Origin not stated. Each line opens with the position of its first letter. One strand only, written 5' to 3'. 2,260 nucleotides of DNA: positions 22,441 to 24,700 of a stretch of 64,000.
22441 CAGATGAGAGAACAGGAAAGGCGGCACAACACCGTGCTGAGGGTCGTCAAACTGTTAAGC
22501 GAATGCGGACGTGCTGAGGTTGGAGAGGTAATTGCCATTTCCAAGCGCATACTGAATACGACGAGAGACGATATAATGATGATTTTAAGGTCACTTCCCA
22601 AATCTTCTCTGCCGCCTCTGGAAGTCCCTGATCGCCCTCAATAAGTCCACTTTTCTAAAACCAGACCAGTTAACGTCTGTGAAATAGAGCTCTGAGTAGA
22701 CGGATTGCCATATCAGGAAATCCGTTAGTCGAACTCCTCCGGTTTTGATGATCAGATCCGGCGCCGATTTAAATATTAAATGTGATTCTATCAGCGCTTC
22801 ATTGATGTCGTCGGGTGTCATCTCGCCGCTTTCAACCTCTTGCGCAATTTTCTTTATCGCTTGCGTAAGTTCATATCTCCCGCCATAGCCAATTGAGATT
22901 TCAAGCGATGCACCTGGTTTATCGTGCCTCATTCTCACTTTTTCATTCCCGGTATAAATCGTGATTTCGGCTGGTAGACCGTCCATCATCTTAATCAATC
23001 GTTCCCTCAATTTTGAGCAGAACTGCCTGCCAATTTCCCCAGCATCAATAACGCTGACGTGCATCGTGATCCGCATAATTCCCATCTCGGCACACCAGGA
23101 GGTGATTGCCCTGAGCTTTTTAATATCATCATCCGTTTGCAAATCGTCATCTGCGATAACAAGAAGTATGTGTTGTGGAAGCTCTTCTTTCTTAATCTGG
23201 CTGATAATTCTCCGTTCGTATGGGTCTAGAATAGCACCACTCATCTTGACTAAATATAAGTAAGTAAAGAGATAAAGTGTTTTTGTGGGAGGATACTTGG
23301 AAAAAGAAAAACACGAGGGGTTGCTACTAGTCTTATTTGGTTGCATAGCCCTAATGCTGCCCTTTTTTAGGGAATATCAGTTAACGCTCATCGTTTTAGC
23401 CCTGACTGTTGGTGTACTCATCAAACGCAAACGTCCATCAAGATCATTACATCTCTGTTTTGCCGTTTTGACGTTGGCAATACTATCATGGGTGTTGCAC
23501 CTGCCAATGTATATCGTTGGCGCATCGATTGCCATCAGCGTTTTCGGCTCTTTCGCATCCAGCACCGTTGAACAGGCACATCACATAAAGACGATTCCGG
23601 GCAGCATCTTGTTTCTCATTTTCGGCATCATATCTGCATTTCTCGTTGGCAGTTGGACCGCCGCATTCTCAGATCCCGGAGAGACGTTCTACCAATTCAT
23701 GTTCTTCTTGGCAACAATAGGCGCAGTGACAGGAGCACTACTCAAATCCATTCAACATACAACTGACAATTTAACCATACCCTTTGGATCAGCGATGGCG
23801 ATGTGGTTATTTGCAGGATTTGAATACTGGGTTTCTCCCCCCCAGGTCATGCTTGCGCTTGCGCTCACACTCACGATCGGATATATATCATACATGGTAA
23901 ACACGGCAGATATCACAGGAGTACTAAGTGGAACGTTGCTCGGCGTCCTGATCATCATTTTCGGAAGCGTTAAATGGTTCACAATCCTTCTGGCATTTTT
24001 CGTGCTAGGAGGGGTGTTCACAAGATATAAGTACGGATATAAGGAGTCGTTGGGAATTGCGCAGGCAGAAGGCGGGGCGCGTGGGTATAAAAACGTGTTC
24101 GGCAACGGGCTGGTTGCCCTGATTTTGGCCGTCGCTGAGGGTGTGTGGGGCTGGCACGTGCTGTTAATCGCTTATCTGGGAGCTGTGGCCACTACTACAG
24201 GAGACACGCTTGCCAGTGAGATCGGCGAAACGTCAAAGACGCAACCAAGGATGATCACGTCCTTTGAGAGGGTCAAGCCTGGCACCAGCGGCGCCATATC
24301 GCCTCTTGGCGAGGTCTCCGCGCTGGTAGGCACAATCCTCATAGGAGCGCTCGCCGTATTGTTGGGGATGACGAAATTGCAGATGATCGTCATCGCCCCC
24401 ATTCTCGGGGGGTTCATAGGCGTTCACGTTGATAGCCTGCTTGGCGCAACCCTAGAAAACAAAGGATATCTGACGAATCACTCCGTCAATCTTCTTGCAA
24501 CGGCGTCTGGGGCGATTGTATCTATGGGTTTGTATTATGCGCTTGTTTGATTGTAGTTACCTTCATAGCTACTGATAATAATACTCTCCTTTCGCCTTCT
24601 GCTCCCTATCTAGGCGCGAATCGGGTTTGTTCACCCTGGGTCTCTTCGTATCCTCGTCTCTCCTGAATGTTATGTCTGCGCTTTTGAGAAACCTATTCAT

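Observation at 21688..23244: Convergent, 3'-overlapping gene pair encoding a heteromeric cis-prenyltransferase (catalytic UppS-like subunit plus NgBR-like subunit)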

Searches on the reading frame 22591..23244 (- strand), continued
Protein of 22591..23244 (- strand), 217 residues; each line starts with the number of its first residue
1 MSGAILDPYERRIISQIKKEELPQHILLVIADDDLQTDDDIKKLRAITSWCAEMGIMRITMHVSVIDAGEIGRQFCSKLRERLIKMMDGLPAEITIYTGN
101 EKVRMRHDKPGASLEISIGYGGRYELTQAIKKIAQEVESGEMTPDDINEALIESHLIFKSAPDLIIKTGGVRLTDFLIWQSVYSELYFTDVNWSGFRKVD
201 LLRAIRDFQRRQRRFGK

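Call 60: find_homologous_proteins(query=L075:4001-4642:+, max_evalue=1e-20)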
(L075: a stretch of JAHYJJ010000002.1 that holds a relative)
Query L075:4001-4642:+ (214 aa): 2104 proteins with E <= 1e-20 among 2494 candidates; the best 120 are listed.
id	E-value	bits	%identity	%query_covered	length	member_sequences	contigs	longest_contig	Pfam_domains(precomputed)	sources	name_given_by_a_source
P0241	4.3e-131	453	95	100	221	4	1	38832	PF01255.25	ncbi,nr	ncbi:MAG: undecaprenyl diphosphate synthase family protein [Methanosarcinaceae archaeon]|nr:undecapr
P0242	1.4e-121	422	89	100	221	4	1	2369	PF01255.25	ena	-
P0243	1.4e-121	422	88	100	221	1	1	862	PF01255.25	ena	-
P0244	1.4e-121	422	88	100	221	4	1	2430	PF01255.25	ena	-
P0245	1.4e-118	412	87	100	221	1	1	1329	PF01255.25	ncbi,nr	ncbi:MAG: undecaprenyl diphosphate synthase family protein [Desulfobacterales bacterium]|nr:undecapr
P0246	6.9e-117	407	86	100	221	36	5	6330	PF01255.25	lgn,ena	-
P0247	3.0e-116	405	84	100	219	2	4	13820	PF01255.25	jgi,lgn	-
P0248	4.8e-116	404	86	100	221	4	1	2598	PF01255.25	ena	-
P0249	1.8e-115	402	86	100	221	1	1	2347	PF01255.25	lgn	-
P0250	1.4e-113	396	84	100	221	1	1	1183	PF01255.25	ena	-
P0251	1.2e-112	393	83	100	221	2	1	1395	PF01255.25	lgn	-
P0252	3.6e-112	391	83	100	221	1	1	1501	PF01255.25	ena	-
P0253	4.5e-112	391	82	100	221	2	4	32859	PF01255.25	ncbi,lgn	ncbi:MAG: undecaprenyl diphosphate synthase family protein [Methanosarcinaceae archaeon]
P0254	5.3e-112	391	83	100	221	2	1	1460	PF01255.25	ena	-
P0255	5.4e-110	384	81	100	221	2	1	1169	PF01255.25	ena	-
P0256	2.6e-106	372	77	100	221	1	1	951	PF01255.25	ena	-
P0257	5.6e-105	368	77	100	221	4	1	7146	PF01255.25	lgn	-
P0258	6.1e-105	368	77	100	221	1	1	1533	PF01255.25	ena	-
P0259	9.9e-104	364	77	100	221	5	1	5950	PF01255.25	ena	-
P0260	5.9e-103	361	76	100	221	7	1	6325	PF01255.25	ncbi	-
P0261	3.2e-93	330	69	100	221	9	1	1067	PF01255.25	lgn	-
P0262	3.8e-93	329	69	100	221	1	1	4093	PF01255.25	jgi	-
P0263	1.6e-90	321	66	100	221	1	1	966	PF01255.25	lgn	-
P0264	3.7e-86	306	65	100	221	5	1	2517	PF01255.25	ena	-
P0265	6.8e-83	296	60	100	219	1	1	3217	PF01255.25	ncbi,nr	ncbi:MAG: undecaprenyl diphosphate synthase family protein [Methanosarcinales archaeon]|nr:undecapre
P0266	1.9e-81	291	61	100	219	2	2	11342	PF01255.25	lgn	-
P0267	2.6e-81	291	61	100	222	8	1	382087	PF01255.25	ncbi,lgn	-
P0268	5.5e-80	286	60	100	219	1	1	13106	PF01255.25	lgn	-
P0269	4.1e-79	283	59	100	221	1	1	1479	PF01255.25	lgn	-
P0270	1.1e-78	282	58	100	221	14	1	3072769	PF01255.25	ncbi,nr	ncbi:undecaprenyl pyrophosphate synthetase [Methanolobus psychrophilus R15]|nr:undecaprenyl pyrophos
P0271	1.1e-78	282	58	100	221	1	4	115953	PF01255.25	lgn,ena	-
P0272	2.2e-78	281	60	100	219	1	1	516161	PF01255.25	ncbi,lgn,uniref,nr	ncbi:polyprenyl diphosphate synthase [Methanococcoides sp. AM1]|uniref:polyprenyl diphosphate syntha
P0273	3.1e-78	281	59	100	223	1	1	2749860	PF01255.25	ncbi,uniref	ncbi:undecaprenyl diphosphate synthase family protein [Methanolobus sp. ZRKC3]|uniref:undecaprenyl d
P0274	3.8e-78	280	59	100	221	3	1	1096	PF01255.25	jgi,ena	-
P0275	5.9e-78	280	59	100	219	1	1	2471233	PF01255.25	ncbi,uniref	ncbi:undecaprenyl diphosphate synthase family protein [Methanococcoides sp. FTZ1]|uniref:undecapreny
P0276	1.2e-76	275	56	100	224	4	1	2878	PF01255.25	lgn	-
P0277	1.6e-76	275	58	100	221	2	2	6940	PF01255.25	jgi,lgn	jgi:undecaprenyl diphosphate synthase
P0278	1.8e-76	275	57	100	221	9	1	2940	PF01255.25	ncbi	-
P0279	7.3e-76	273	57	100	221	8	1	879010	PF01255.25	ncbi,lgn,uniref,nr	ncbi:undecaprenyl diphosphate synthase family protein [Methanolobus chelungpuianus]|uniref:UDP dipho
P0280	8.0e-76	273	59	100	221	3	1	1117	PF01255.25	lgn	-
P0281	8.5e-76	273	57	100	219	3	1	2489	PF01255.25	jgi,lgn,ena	-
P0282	9.0e-76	273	57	100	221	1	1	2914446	PF01255.25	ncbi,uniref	ncbi:undecaprenyl diphosphate synthase family protein [Methanolobus sp. ZRKC2]|uniref:undecaprenyl d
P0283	1.0e-75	272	59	100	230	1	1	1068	PF01255.25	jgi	jgi:undecaprenyl diphosphate synthase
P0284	1.4e-75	272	57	100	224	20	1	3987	PF01255.25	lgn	-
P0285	1.7e-75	272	57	100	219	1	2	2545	PF01255.25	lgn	-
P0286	3.9e-75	270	57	100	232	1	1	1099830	PF01255.25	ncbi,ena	-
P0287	5.5e-75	270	56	100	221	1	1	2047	PF01255.25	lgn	-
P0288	9.2e-75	269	57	100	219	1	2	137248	PF01255.25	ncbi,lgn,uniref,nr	ncbi:undecaprenyl diphosphate synthase family protein [Methanolobus psychrotolerans]|uniref:undecapr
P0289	1.3e-74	269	55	100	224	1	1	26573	PF01255.25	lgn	-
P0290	1.8e-74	268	56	100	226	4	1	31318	PF01255.25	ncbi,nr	ncbi:MAG: undecaprenyl diphosphate synthase family protein [Methanosarcinaceae archaeon]|nr:undecapr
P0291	2.1e-74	268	55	100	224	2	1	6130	PF01255.25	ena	-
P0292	2.3e-74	268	58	100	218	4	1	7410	PF01255.25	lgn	-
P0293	2.5e-74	268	55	100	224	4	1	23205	PF01255.25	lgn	-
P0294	4.8e-74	267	58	100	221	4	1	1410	PF01255.25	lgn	-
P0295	6.8e-74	266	55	100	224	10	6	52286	PF01255.25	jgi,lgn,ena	jgi:undecaprenyl diphosphate synthase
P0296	9.2e-74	266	56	100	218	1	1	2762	PF01255.25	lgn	-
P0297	1.3e-73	266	54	100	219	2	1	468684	PF01255.25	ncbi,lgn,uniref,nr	ncbi:undecaprenyl diphosphate synthase family protein [Methanolobus profundi]|uniref:Undecaprenyl di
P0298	1.3e-73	265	56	100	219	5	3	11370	PF01255.25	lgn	-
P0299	1.7e-73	265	56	100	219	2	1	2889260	PF01255.25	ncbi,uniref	ncbi:undecaprenyl diphosphate synthase family protein [Methanolobus sp. WCC5]|uniref:undecaprenyl di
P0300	1.7e-73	265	56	100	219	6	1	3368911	PF01255.25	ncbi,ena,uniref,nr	ncbi:undecaprenyl diphosphate synthase family protein [uncultured Methanolobus sp.]|uniref:undecapre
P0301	1.9e-73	265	55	100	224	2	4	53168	PF01255.25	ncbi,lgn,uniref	ncbi:undecaprenyl diphosphate synthase family protein [Methanomethylovorans sp.]|uniref:undecaprenyl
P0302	2.2e-73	265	55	100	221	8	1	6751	PF01255.25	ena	-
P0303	2.3e-73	265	57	100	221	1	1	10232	PF01255.25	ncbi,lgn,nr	ncbi:MAG: undecaprenyl diphosphate synthase family protein [Methanosarcinaceae archaeon]|nr:undecapr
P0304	2.7e-73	264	56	100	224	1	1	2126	PF01255.25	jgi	jgi:undecaprenyl diphosphate synthase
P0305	3.0e-73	264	55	100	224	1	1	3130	PF01255.25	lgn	-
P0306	3.1e-73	264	57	100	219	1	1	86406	PF01255.25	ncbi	-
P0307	3.2e-73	264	55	100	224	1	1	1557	PF01255.25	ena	-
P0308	3.4e-73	264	55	100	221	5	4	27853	PF01255.25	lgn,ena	-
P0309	3.9e-73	264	57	100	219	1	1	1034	PF01255.25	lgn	-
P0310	5.9e-73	263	54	100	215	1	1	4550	PF01255.25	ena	-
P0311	6.4e-73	263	54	100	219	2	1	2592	PF01255.25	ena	-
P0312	6.4e-73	263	54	100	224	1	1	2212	PF01255.25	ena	-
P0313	6.9e-73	263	54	100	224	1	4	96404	PF01255.25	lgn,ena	-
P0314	1.0e-72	263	57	100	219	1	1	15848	PF01255.25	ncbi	-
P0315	1.1e-72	262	54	100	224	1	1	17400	PF01255.25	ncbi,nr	ncbi:MAG: undecaprenyl diphosphate synthase family protein [Methanomethylovorans sp.]|nr:undecapreny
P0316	1.2e-72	262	54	100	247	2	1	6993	PF01255.25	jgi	-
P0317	1.4e-72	262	54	100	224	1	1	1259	PF01255.25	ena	-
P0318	1.4e-72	262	55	100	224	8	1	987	PF01255.25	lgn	-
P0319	1.4e-72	262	55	100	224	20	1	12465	PF01255.25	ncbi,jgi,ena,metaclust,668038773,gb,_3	metaclust:\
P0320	2.3e-72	261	54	100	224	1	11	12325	PF01255.25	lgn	-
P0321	2.6e-72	261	56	100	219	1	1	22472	PF01255.25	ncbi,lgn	ncbi:MAG: undecaprenyl diphosphate synthase family protein [Halobacteriota archaeon]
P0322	3.0e-72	261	53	100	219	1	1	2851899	PF01255.25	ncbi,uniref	ncbi:undecaprenyl diphosphate synthase family protein [Methanolobus sp. WCC4]|uniref:undecaprenyl di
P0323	3.1e-72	261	55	100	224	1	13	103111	PF01255.25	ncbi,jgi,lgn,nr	ncbi:MAG: undecaprenyl diphosphate synthase family protein [Methanomethylovorans sp.]|jgi:undecapren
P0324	3.4e-72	261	57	100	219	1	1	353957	PF01255.25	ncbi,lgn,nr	ncbi:MAG: undecaprenyl diphosphate synthase family protein [Methanolobus sp.]|nr:undecaprenyl diphos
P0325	3.4e-72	261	55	100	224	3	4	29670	PF01255.25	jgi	jgi:undecaprenyl diphosphate synthase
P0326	4.4e-72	260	56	100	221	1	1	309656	PF01255.25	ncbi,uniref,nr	ncbi:undecaprenyl diphosphate synthase family protein [Methanolobus halotolerans]|uniref:UDP diphosp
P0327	4.5e-72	260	57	100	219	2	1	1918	PF01255.25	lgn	-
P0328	6.5e-72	260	54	100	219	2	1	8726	PF01255.25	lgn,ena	-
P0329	9.6e-72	259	54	100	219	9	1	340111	PF01255.25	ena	-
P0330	1.0e-71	259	57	100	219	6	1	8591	PF01255.25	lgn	-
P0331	1.0e-71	259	54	100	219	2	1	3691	PF01255.25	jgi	jgi:undecaprenyl diphosphate synthase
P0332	1.5e-71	259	55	100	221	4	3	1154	PF01255.25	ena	-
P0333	2.0e-71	258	59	91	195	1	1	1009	PF01255.25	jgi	jgi:undecaprenyl diphosphate synthase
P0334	3.1e-71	258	54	100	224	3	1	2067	PF01255.25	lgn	-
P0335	3.4e-71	258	54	100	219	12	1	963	PF01255.25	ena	-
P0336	3.5e-71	258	54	100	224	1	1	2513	PF01255.25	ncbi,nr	ncbi:MAG TPA: undecaprenyl diphosphate synthase family protein [Methanosarcina sp.]|nr:undecaprenyl 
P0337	4.5e-71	257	54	100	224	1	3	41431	PF01255.25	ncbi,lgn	-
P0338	4.5e-71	257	53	100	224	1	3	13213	PF01255.25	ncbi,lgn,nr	ncbi:MAG: undecaprenyl diphosphate synthase family protein [Euryarchaeota archaeon]|nr:undecaprenyl 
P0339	4.9e-71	257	54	100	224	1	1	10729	PF01255.25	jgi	jgi:undecaprenyl diphosphate synthase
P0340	5.3e-71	257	54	100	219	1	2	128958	PF01255.25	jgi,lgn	jgi:undecaprenyl diphosphate synthase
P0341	5.9e-71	257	54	100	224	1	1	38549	PF01255.25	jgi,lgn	-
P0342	9.8e-71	256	55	100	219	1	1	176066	PF01255.25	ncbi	ncbi:MAG: undecaprenyl diphosphate synthase family protein [Methanolobus sp.]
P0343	1.3e-70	256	53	100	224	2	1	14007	PF01255.25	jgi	jgi:undecaprenyl diphosphate synthase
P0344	1.9e-70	255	53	100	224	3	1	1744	PF01255.25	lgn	-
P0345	2.1e-70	255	55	100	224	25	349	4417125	PF01255.25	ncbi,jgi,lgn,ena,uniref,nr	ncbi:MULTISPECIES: undecaprenyl diphosphate synthase family protein [Methanosarcina]|jgi:undecapreny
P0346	2.2e-70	255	70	79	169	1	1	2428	PF01255.25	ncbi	ncbi:MAG: UDP diphosphate synthase, partial [Candidatus Atribacteria bacterium]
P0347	2.5e-70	255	53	100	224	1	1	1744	PF01255.25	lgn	-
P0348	4.5e-70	254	53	100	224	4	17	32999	PF01255.25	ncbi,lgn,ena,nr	ncbi:MAG TPA: undecaprenyl diphosphate synthase family protein [Methanosarcina sp.]|nr:undecaprenyl 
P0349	5.7e-70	254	53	100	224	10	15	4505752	PF01255.25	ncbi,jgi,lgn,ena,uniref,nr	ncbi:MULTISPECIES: undecaprenyl diphosphate synthase family protein [Methanosarcina]|jgi:undecapreny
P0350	7.7e-70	253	54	100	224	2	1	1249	PF01255.25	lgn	-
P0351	8.2e-70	253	54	100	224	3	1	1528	PF01255.25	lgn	-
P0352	8.8e-70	253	54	100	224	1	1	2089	PF01255.25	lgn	-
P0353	1.1e-69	253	53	100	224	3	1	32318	PF01255.25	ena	-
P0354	1.1e-69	253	52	100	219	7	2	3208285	PF01255.25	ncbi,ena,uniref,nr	ncbi:undecaprenyl diphosphate synthase family protein [uncultured Methanolobus sp.]|uniref:undecapre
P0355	1.3e-69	252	54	100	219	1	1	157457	PF01255.25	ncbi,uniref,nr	ncbi:undecaprenyl diphosphate synthase family protein [Methanolobus vulcani]|uniref:Undecaprenyl dip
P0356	1.5e-69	252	53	100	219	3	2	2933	PF01255.25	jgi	jgi:undecaprenyl diphosphate synthase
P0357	1.9e-69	252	53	100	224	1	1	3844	PF01255.25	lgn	-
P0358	2.0e-69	252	53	100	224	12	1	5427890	PF01255.25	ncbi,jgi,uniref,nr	ncbi:Undecaprenyl diphosphate synthase [Methanosarcina siciliae C2J]|uniref:Undecaprenyl diphosphate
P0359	2.1e-69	252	53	100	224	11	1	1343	PF01255.25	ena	-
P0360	2.8e-69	251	52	100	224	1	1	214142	PF01255.25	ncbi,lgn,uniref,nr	ncbi:undecaprenyl diphosphate synthase family protein [Methanosarcina sp. KYL-1]|uniref:undecaprenyl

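Call 63: list_cluster_members(proteins=[P0345, P0358, P0349])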
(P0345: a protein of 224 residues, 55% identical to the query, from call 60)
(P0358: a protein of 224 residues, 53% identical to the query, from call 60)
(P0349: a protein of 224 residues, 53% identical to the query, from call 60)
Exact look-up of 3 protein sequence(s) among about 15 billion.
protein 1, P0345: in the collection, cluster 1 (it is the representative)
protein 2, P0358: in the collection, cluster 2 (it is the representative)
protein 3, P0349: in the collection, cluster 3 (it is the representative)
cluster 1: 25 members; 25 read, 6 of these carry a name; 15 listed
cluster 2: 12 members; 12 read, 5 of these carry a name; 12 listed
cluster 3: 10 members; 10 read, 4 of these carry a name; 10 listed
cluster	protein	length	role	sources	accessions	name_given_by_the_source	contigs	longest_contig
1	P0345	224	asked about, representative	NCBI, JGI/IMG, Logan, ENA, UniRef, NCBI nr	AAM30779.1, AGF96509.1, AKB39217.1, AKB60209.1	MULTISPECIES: undecaprenyl diphosphate synthase family protein [Methanosarcina] | undecaprenyl diphosphate synthase | UDP diphosphate synthase n=8 Tax=Methanosarcina mazei TaxID=2209 RepID=A0A0F8ECD5_METMZ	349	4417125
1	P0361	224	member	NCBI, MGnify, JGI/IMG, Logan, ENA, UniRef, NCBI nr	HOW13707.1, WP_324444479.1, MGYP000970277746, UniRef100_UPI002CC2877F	undecaprenyl diphosphate synthase family protein [Methanosarcina sp.] | CR=1 FL=1 | undecaprenyl diphosphate synthase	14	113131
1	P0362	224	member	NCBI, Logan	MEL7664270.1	MAG: undecaprenyl diphosphate synthase family protein [Methanosarcina mazei]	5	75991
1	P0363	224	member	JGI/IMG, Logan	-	undecaprenyl diphosphate synthase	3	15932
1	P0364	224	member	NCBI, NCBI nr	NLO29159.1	MAG: undecaprenyl diphosphate synthase family protein [Methanosarcina mazei] | undecaprenyl diphosphate synthase family protein [Methanosarcina mazei]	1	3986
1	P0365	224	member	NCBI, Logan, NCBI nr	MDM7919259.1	MAG: undecaprenyl diphosphate synthase family protein [Methanosarcina sp.] | undecaprenyl diphosphate synthase family protein [Methanosarcina sp.]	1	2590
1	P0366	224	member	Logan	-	-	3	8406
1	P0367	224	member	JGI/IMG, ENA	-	-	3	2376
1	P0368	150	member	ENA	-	-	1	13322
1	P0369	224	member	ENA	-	-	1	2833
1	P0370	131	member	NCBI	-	-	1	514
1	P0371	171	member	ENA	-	-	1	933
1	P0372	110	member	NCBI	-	-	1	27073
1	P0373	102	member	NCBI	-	-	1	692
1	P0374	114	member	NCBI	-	-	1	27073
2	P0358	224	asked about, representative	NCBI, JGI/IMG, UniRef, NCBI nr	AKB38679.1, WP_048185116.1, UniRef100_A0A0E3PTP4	Undecaprenyl diphosphate synthase [Methanosarcina siciliae C2J] | Undecaprenyl diphosphate synthase n=1 Tax=Methanosarcina siciliae C2J TaxID=1434118 ... | undecaprenyl diphosphate synthase family protein [Methanosarcina siciliae]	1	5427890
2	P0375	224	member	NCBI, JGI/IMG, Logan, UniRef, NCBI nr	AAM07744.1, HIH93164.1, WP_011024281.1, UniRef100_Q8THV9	TPA: undecaprenyl diphosphate synthase family protein [Methanosarcina acetivorans] | undecaprenyl diphosphate synthase | Undecaprenyl diphosphate synthase n=2 Tax=Methanosarcina acetivorans TaxID=2214 ...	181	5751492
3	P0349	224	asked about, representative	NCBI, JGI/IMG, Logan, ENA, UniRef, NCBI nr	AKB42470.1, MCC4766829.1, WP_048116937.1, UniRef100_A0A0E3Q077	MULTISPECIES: undecaprenyl diphosphate synthase family protein [Methanosarcina] | undecaprenyl diphosphate synthase | Undecaprenyl diphosphate synthase n=1 Tax=Methanosarcina vacuolata Z-761 TaxID=1434123 ...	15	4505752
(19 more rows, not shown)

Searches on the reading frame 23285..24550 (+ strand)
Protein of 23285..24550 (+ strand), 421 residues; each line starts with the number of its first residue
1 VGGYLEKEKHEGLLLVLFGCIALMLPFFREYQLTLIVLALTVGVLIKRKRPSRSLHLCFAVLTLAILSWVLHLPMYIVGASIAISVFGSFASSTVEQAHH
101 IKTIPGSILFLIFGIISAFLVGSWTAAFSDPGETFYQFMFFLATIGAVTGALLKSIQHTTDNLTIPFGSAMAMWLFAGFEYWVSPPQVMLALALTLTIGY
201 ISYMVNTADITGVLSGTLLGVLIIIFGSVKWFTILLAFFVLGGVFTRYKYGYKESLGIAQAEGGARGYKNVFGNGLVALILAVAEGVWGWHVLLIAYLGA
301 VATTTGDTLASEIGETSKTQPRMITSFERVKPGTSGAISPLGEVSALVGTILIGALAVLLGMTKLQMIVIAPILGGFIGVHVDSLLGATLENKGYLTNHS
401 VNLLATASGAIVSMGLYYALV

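Call 3: search_protein_families(library=pfam, proteins=[window:23285-24550:+], max_evalue=0.01)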
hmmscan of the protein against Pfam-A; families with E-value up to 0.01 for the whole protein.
window:23285-24550:+ (421 aa): 1 family
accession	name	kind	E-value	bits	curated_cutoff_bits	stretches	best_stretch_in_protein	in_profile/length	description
PF01940.21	DUF92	-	1.1e-59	202.2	27.5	1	194-410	2-251/251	Integral membrane protein DUF92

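Call 4: search_protein_families(library=ncbifam, proteins=[window:23285-24550:+], max_evalue=0.01)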
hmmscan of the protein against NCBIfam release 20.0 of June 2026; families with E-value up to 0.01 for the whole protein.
window:23285-24550:+ (421 aa): 1 family
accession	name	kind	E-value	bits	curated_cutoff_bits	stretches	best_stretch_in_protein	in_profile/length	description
TIGR00297.1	TIGR00297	hypoth_equivalog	1.3e-66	224.7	205.85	1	190-418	6-235/237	TIGR00297 family protein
